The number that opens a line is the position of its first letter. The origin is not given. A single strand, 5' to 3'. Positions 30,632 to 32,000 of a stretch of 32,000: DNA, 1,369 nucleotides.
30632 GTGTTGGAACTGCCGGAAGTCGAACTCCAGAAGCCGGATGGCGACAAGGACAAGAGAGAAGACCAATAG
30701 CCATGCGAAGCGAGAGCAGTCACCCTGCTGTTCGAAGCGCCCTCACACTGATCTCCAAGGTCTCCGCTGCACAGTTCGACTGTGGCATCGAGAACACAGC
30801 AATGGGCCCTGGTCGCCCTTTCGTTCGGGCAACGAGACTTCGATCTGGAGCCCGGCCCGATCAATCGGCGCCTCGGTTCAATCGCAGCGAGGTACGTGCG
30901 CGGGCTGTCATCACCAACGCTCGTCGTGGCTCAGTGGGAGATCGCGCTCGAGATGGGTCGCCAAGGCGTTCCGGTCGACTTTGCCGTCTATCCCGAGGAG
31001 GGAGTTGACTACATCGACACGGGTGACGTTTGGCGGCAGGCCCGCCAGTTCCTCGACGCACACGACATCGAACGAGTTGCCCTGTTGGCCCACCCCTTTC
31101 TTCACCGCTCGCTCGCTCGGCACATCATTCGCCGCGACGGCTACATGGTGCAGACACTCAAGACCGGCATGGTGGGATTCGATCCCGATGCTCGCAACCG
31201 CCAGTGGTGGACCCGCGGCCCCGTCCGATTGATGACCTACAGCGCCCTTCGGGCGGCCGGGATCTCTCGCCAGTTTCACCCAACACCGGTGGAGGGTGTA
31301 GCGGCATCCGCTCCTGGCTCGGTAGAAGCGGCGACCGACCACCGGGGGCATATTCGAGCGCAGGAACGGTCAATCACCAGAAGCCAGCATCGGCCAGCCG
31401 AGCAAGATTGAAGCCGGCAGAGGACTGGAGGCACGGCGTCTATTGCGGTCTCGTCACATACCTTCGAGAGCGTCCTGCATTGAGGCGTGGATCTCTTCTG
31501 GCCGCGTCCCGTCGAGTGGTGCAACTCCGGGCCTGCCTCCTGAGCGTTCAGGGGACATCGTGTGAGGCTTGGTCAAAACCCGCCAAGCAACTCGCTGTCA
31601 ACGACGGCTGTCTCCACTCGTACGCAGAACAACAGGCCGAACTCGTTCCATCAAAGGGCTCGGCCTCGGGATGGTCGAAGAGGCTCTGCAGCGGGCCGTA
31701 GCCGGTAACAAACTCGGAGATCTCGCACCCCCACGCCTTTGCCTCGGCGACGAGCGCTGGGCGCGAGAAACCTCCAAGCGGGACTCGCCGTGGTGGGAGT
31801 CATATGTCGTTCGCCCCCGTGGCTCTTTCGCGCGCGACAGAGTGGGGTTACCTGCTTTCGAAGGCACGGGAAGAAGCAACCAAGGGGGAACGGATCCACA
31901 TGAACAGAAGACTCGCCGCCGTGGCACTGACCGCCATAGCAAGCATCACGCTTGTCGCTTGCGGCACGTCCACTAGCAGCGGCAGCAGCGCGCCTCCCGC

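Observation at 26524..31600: Compact five-gene cluster of unknown function wedged between argG and an IS256-like end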

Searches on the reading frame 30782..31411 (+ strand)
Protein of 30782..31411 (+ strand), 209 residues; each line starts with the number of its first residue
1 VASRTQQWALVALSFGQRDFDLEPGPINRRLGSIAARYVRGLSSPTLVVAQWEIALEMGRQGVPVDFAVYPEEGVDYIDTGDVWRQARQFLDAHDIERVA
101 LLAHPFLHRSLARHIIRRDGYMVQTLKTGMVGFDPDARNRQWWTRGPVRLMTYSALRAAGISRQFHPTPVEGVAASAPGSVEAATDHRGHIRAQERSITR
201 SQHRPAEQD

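Call 3: search_protein_families(library=pfam, proteins=[window:30782-31411:+], max_evalue=0.1)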
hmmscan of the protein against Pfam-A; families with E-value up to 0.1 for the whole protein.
window:30782-31411:+ (209 aa): 0 families

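Call 9: search_protein_families(library=ncbifam, proteins=[window:30782-31411:+], max_evalue=0.1)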
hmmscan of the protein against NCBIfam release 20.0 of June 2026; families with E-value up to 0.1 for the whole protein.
window:30782-31411:+ (209 aa): 0 families

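Call 10: search_protein_families(library=padloc, proteins=[window:30782-31411:+], max_evalue=0.1)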
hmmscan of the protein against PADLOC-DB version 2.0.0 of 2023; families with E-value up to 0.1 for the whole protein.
window:30782-31411:+ (209 aa): 0 families

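Call 11: search_protein_families(library=phrogs, proteins=[window:30782-31411:+], max_evalue=0.1)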
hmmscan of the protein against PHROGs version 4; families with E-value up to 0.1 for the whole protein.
window:30782-31411:+ (209 aa): 0 families

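Call 35: search_protein_families(library=pfam, proteins=[P0125, P0137, P0148, P0149, P0152, P0163, P0180, P0082, P0055, P0056], max_evalue=0.01)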
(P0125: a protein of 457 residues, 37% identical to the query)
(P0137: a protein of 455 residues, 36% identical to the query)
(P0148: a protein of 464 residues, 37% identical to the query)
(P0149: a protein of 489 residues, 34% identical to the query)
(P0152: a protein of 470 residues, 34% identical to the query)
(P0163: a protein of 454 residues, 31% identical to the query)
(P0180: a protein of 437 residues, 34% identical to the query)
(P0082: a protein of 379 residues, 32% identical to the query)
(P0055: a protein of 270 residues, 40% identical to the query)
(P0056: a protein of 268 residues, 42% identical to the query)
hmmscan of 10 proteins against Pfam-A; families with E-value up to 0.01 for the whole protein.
P0125 (457 aa): 3 families
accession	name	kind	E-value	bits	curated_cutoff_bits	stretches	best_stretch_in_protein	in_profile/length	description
PF00535.33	Glycos_transf_2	-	4.6e-17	62.9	23.3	1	222-340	2-129/168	Glycosyl transferase family 2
PF13641.12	Glyco_tranf_2_3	-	0.00075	20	27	1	222-403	15-195/230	Glycosyltransferase like family 2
PF07695.17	7TMR-DISM_7TM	-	0.0088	16.4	29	0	143-199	30-90/205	7TM diverse intracellular signalling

P0137 (455 aa): 2 families
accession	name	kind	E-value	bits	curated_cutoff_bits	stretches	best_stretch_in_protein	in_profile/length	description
PF00535.33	Glycos_transf_2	-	1.4e-17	64.6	23.3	1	243-392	2-166/168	Glycosyl transferase family 2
PF13506.12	Glyco_transf_21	-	0.0012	18.8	21.7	0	304-346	25-67/174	Glycosyl transferase family 21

P0148 (464 aa): 1 family
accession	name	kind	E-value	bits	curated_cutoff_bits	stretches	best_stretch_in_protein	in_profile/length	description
PF00535.33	Glycos_transf_2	-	9.3e-16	58.6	23.3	1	237-386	2-164/168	Glycosyl transferase family 2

P0149 (489 aa): 1 family
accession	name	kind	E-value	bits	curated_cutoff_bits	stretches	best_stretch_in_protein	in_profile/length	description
PF00535.33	Glycos_transf_2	-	1.2e-10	42.1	23.3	1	246-389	1-158/168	Glycosyl transferase family 2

P0152 (470 aa): 2 families
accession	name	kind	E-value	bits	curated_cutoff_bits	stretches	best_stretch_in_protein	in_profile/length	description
PF00535.33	Glycos_transf_2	-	2.2e-13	51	23.3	1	261-388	28-164/168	Glycosyl transferase family 2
PF13506.12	Glyco_transf_21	-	0.0086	16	21.7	0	300-388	24-114/174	Glycosyl transferase family 21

P0163 (454 aa): 1 family
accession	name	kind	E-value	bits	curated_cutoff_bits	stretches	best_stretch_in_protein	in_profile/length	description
PF00535.33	Glycos_transf_2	-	5.4e-14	52.9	23.3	1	236-382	2-163/168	Glycosyl transferase family 2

P0180 (437 aa): 1 family
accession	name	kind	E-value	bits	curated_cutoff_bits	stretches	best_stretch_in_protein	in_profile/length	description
PF00535.33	Glycos_transf_2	-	1.2e-16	61.5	23.3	1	222-340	1-128/168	Glycosyl transferase family 2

P0082 (379 aa): 0 families

P0055 (270 aa): 0 families

P0056 (268 aa): 0 families

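Call 52: search_protein_families(library=pfam, proteins=[L020:11321-14560:+, L012:11600-12457:+, L012:12813-14237:+, L012:14206-15567:+, L012:7051-9045:+, L012:9224-9973:-, L021:8205-9023:+, L021:9027-10358:+, L021:10454-12349:+, L021:5619-6329:-], max_evalue=0.01)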
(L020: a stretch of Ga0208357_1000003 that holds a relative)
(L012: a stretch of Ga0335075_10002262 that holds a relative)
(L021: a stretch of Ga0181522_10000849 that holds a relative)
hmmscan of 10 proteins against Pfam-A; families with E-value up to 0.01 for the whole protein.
L020:11321-14560:+ (1080 aa): 2 families
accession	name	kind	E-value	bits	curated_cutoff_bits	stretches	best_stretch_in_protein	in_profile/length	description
PF07719.23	TPR_2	-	0.0025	18.2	27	0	457-485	1-29/34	Tetratricopeptide repeat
PF13646.12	HEAT_2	-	0.0036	18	27.7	1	991-1064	8-82/88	HEAT repeats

L012:11600-12457:+ (286 aa): 0 families

L012:12813-14237:+ (475 aa): 0 families

L012:14206-15567:+ (454 aa): 5 families
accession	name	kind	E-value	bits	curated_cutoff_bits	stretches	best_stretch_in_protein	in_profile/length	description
PF08245.18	Mur_ligase_M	-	1.6e-13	51.5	24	1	128-237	1-126/200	Mur ligase middle domain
PF02875.26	Mur_ligase_C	-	9.6e-09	36.6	28.4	1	312-427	2-126/127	Mur ligase, glutamate ligase domain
PF21799.2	MurD-like_N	-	0.00094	19.9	27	1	34-111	6-88/88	Mur ligase MurD-like, N-terminal domain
PF02826.25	2-Hacid_dh_C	-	0.0012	18.7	25.1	1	17-87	25-96/178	D-isomer specific 2-hydroxyacid dehydrogenase, NAD binding domain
PF02548.21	Pantoate_transf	-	0.0015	18.5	28.7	1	53-124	76-148/259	Ketopantoate hydroxymethyltransferase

L012:7051-9045:+ (665 aa): 3 families
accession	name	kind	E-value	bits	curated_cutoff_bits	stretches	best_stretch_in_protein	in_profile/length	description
PF00728.28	Glyco_hydro_20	-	5.4e-109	365.2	22.3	1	261-605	1-347/348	Glycosyl hydrolase family 20, catalytic domain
PF02838.20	Glyco_hydro_20b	-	1.7e-23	84.1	26.1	1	124-257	3-123/124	Glycosyl hydrolase family 20, domain 2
PF14845.11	Glycohydro_20b2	-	0.0053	17.9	27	0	200-232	97-130/130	beta-acetyl hexosaminidase like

L012:9224-9973:- (250 aa): 0 families

L021:8205-9023:+ (273 aa): 0 families

L021:9027-10358:+ (444 aa): 2 families
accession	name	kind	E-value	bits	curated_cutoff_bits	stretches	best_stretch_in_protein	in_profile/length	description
PF00589.27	Phage_integrase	-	5.7e-09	36.4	27.1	1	263-405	28-163/172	Phage integrase family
PF02899.23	Phage_int_SAM_1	-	0.0032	18.1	22.3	0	172-217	36-81/83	Phage integrase, N-terminal SAM-like domain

L021:10454-12349:+ (632 aa): 1 family
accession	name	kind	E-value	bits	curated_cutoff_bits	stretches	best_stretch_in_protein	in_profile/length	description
PF18998.6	Flg_new_2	-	2.2e-11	44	23.6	1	429-487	10-72/73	Divergent InlB B-repeat domain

L021:5619-6329:- (237 aa): 3 families
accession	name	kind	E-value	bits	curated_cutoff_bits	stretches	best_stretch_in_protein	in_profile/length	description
PF03852.21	Vsr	-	4.4e-15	55.7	27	1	103-165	11-69/74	DNA mismatch endonuclease Vsr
PF18741.7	MTES_1575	-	0.00093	19.7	38.2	0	184-224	52-92/96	REase_MTES_1575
PF04480.18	DUF559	-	0.0021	18.4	20.6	0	186-224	66-107/109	Protein of unknown function (DUF559)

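Call 59: search_protein_families(library=pfam, proteins=[L012:12813-14237:+, L012:9224-9973:-, L004:5808-7151:+, L002:12019-12522:-], max_evalue=1)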
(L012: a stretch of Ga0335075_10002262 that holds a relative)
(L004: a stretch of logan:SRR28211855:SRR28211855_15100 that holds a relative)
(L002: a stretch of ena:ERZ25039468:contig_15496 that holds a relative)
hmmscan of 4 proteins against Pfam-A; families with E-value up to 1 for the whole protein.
L012:12813-14237:+ (475 aa): 1 family
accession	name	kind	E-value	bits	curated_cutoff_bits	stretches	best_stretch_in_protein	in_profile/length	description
PF05778.17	Apo-CIII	-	0.3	11.1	34.1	1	321-339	39-57/69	Apolipoprotein CIII (Apo-CIII)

L012:9224-9973:- (250 aa): 1 family
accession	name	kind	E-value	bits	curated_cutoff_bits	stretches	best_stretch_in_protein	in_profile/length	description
PF24623.2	Phage_zn_bind_8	-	0.49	10.6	24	1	99-123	6-26/57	Putative DNA-binding phage zinc finger domain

L004:5808-7151:+ (447 aa): 1 family
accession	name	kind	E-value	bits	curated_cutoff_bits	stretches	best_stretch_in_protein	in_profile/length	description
PF05772.17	NinB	-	0.096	12.9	23.8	1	15-62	21-68/131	NinB protein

L002:12019-12522:- (167 aa): 0 families

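Call 81: search_protein_families(library=padloc, proteins=[L004:473-2395:-, L004:5808-7151:+, L015:6517-7146:+, L015:7197-7919:+, L015:8104-10653:+, L020:11321-14560:+, L002:4707-7991:+, L002:13040-15934:-], max_evalue=0.001)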
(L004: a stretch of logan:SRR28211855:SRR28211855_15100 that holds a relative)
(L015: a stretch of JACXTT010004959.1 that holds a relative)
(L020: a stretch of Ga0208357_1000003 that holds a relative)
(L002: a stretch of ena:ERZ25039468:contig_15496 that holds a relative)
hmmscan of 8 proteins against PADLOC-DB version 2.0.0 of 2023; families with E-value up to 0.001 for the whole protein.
L004:473-2395:- (640 aa): 68 families (the best 25 are shown)
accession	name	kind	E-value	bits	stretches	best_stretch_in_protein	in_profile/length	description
PDLC02980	AriA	-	8.4e-16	56.8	1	284-398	189-302/304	-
PDLC02358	Old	-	2.2e-13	47.9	2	350-478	279-409/578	Old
PDLC02979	AriA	-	2.3e-13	48.7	2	1-48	1-47/373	-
PDLC00075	GajA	-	9.9e-13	45.4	1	316-396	231-307/536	AAA ATPase domain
PDLC00096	GajA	-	1.6e-11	41.7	2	3-45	3-45/630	AAA ATPase domain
PDLC04168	GajA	-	1.7e-11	41.5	1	344-522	265-440/570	-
PDLC00091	GajA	-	3.3e-11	40.7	2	351-476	292-414/627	AAA ATPase domain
PDLC02335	AbiLi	-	2.1e-10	38.1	1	3-399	50-241/326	AbiLi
PDLC00271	PtuA1|PtuA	-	2.9e-10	38.3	1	1-47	1-46/421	AAA ATPase domain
PDLC00278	PtuA1|PtuA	-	3.6e-10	37.7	1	1-45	1-44/436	AAA ATPase domain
PDLC00311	PtuA1|PtuA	-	7.9e-10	36.3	1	351-415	303-367/455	AAA ATPase domain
PDLC04135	mad3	-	1.2e-09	36.2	1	2-44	1-42/374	mads_3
PDLC00069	GajA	-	1.7e-09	34.7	1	356-398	335-380/687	AAA ATPase domain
PDLC02913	ATPase_I-A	-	3.7e-09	34.3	1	2-47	53-97/508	-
PDLC04178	HEC-01A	-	4e-09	34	1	334-401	265-333/399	-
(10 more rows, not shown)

L004:5808-7151:+ (447 aa): 0 families

L015:6517-7146:+ (209 aa): 0 families

L015:7197-7919:+ (240 aa): 2 families
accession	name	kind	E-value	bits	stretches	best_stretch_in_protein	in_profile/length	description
PDLC03987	PD-Lambda-3_B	-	3.5e-09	34.3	1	129-234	162-264/270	-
PDLC02412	Aga_HEPN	-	6.5e-05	20.1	1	107-224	250-370/382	Class II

L015:8104-10653:+ (849 aa): 57 families (the best 25 are shown)
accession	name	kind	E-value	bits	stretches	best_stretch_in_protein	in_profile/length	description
PDLC04135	mad3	-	1.5e-15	55.7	1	41-423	15-345/374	mads_3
PDLC02979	AriA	-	2.4e-15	55.2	2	212-403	191-373/373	-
PDLC02980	AriA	-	3e-12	45.1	2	293-404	220-304/304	-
PDLC00091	GajA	-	5.5e-11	40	2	349-524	292-470/627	AAA ATPase domain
PDLC02358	Old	-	9.5e-11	39.2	2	42-91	18-66/578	Old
PDLC04168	GajA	-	2.3e-10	37.8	1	385-534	304-442/570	-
PDLC02981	AriAB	-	9.4e-10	35.8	1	313-405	292-379/694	-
PDLC00071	GajA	-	1.9e-09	34.8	1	356-525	276-438/588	AAA ATPase domain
PDLC00096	GajA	-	3.3e-09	34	1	355-476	290-410/630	AAA ATPase domain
PDLC00095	GajA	-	6e-09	33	1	39-79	14-54/752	AAA ATPase domain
PDLC02335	AbiLi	-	8e-09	33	1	6-421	53-257/326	AbiLi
PDLC00093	GajA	-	8e-09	32.7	1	39-79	14-54/736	AAA ATPase domain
PDLC03878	NsnB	-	1.1e-08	33.2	1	49-405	22-283/345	-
PDLC00293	PtuA1|PtuA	-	1.2e-08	32.3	1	357-417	340-400/527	AAA ATPase domain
PDLC00099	GajA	-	1.9e-08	31.7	1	40-76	21-57/626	AAA ATPase domain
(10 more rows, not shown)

L020:11321-14560:+ (1080 aa): 1 family
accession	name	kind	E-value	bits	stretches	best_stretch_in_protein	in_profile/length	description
PDLC05050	PDC-S60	-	1.1e-13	48.4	1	12-180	3-171/906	-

L002:4707-7991:+ (1094 aa): 5 families
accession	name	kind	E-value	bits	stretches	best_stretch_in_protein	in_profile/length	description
PDLC00734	PycC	-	6.1e-15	53.2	1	3-136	192-338/374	Pycsar cyclase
PDLC02367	PycC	-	8.7e-09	33.1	1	2-138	45-188/226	-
PDLC02370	PycC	-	1.8e-05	22.2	1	3-142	84-238/340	-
PDLC00766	PycC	-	0.00024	18.6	1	2-78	45-121/232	Pycsar cyclase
PDLC02369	PycC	-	0.00078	17.1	0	2-140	48-189/248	-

L002:13040-15934:- (964 aa): 9 families
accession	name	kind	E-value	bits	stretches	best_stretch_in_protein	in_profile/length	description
PDLC04135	mad3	-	1.1e-96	322.6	2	634-947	10-366/374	mads_3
PDLC04140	mad8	-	5.6e-39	132.5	3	632-909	12-238/314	mads_8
PDLC03878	NsnB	-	2.7e-07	28.7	0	638-670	11-44/345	-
PDLC02980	AriA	-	5.6e-07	27.8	1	849-901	244-296/304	-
PDLC04032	PD-T4-4_A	-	0.0001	19.4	0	524-562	350-388/474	-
PDLC03859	LmuB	-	0.00021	18.6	0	18-41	17-40/611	-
PDLC04164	AriA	-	0.00034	18.2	0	652-675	32-55/253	-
PDLC04242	PDC-M01A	-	0.00059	16.2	0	842-908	403-470/566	-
PDLC02911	VakA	-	0.00085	17.9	0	28-42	5-19/163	-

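Call 83: search_protein_families(library=pfam, proteins=[L015:6517-7146:+, L015:7197-7919:+, L015:8104-10653:+, L015:10679-12298:-, L015:1694-2386:+, L015:917-1567:+, L014:17-613:+, L014:4429-4899:+, L021:4573-5694:-, L004:5808-7151:+], max_evalue=0.01)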
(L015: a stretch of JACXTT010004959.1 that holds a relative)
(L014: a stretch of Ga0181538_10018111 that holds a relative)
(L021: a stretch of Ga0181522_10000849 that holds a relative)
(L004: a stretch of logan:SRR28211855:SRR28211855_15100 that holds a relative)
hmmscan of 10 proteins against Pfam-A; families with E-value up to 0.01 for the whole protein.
L015:6517-7146:+ (209 aa): 10 families
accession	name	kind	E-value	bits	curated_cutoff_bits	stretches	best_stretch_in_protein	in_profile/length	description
PF13671.12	AAA_33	-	3.2e-12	47.4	27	1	19-166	1-141/143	AAA domain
PF13191.12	AAA_16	-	0.00013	22.9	32.6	1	15-115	22-85/167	AAA ATPase domain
PF24883.2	NPHP3_N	-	0.0002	22.1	24.8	1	15-44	20-49/164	Nephrocystin 3, N-terminal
PF08433.16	KTI12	-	0.0002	21.4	22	1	19-44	3-28/271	Chromatin associated protein KTI12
PF06414.18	Zeta_toxin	-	0.00028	20.8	22.3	0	18-52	17-52/199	Zeta toxin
PF00004.35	AAA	-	0.0026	18.6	21.2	1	20-55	1-36/131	ATPase family associated with various cellular activities (AAA)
PF13238.12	AAA_18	-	0.005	17.7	29.4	1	20-39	1-20/128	AAA domain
PF20720.3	nSTAND3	-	0.0054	16.9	27.2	1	18-44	18-44/155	Novel STAND NTPase 3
PF00005.33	ABC_tran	-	0.0067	17.5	25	0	19-48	13-42/137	ABC transporter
PF13555.12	AAA_29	-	0.0067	16.6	27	0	18-43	23-48/61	P-loop containing region of AAA domain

L015:7197-7919:+ (240 aa): 1 family
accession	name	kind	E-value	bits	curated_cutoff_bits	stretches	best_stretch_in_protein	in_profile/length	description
PF09509.15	Hypoth_Ymh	-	1e-28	100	25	1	108-229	2-118/119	Protein of unknown function (Hypoth_ymh)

L015:8104-10653:+ (849 aa): 6 families
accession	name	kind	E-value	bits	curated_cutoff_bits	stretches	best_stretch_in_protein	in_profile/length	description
PF13304.12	AAA_21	-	7.9e-13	49.6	27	2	293-404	220-304/304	AAA domain, putative AbiEii toxin, Type IV TA system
PF13175.12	AAA_15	-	9.2e-13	49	32.1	2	41-86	16-55/374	AAA ATPase domain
PF13555.12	AAA_29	-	1.3e-06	28.5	27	1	44-77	17-51/61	P-loop containing region of AAA domain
PF13476.12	AAA_23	-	2e-06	29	27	1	42-95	13-67/201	AAA domain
PF02463.25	SMC_N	-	1.2e-05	25.3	40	1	42-80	18-58/220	RecF/RecN/SMC N terminal domain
PF13514.12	AAA_27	-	0.004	17.2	22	0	47-74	25-52/206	AAA domain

L015:10679-12298:- (539 aa): 0 families

L015:1694-2386:+ (230 aa): 0 families

L015:917-1567:+ (216 aa): 0 families

L014:17-613:+ (198 aa): 3 families
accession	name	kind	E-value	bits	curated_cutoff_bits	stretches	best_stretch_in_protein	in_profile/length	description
PF01609.27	DDE_Tnp_1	-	6.7e-27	95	23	1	8-158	3-192/200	Transposase DDE domain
PF13586.12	DDE_Tnp_1_2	-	2.1e-07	31.7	29.2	1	117-164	36-83/86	Transposase DDE domain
PF13612.12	DDE_Tnp_1_3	-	0.0037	17.7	27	1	19-97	29-96/155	Transposase DDE domain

L014:4429-4899:+ (156 aa): 7 families
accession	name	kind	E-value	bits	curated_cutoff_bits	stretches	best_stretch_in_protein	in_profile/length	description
PF00903.31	Glyoxalase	-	1.3e-15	58.3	20.6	1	30-135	5-120/121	Glyoxalase/Bleomycin resistance protein/Dioxygenase superfamily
PF18029.7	Glyoxalase_6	-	1.3e-09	39.1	23.6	1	30-135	2-104/106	Glyoxalase-like domain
PF12681.13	Glyoxalase_2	-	5.2e-08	33.3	30.1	1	30-134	4-111/118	Glyoxalase-like domain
PF22677.2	Ble-like_N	-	1.4e-06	28.4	24.5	1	31-54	6-29/41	Bleomycin resistance protein-like N-terminal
PF13669.12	Glyoxalase_4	-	0.00022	21.9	27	0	34-113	7-96/109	Glyoxalase/Bleomycin resistance protein/Dioxygenase superfamily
PF19581.5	Glyoxalase_7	-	0.00093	19.6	23.6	1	33-138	21-128/133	Glyoxalase superfamily protein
PF22659.2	YycE-like_C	-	0.0033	17.8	27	1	96-137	14-54/55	YycE-like C-terminal domain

L021:4573-5694:- (374 aa): 1 family
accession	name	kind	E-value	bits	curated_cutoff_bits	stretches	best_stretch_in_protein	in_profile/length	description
PF00145.23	DNA_methylase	-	1.4e-52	179.6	22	1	27-354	2-322/324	C-5 cytosine-specific DNA methylase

L004:5808-7151:+ (447 aa): 0 families

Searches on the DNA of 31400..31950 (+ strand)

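Call 55: search_dna_similar(query=window:31400-31950:+, collection=plasmids, mode=distant, max_evalue=0.01, max_rows=10)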
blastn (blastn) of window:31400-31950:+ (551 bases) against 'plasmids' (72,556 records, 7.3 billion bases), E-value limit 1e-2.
No match.
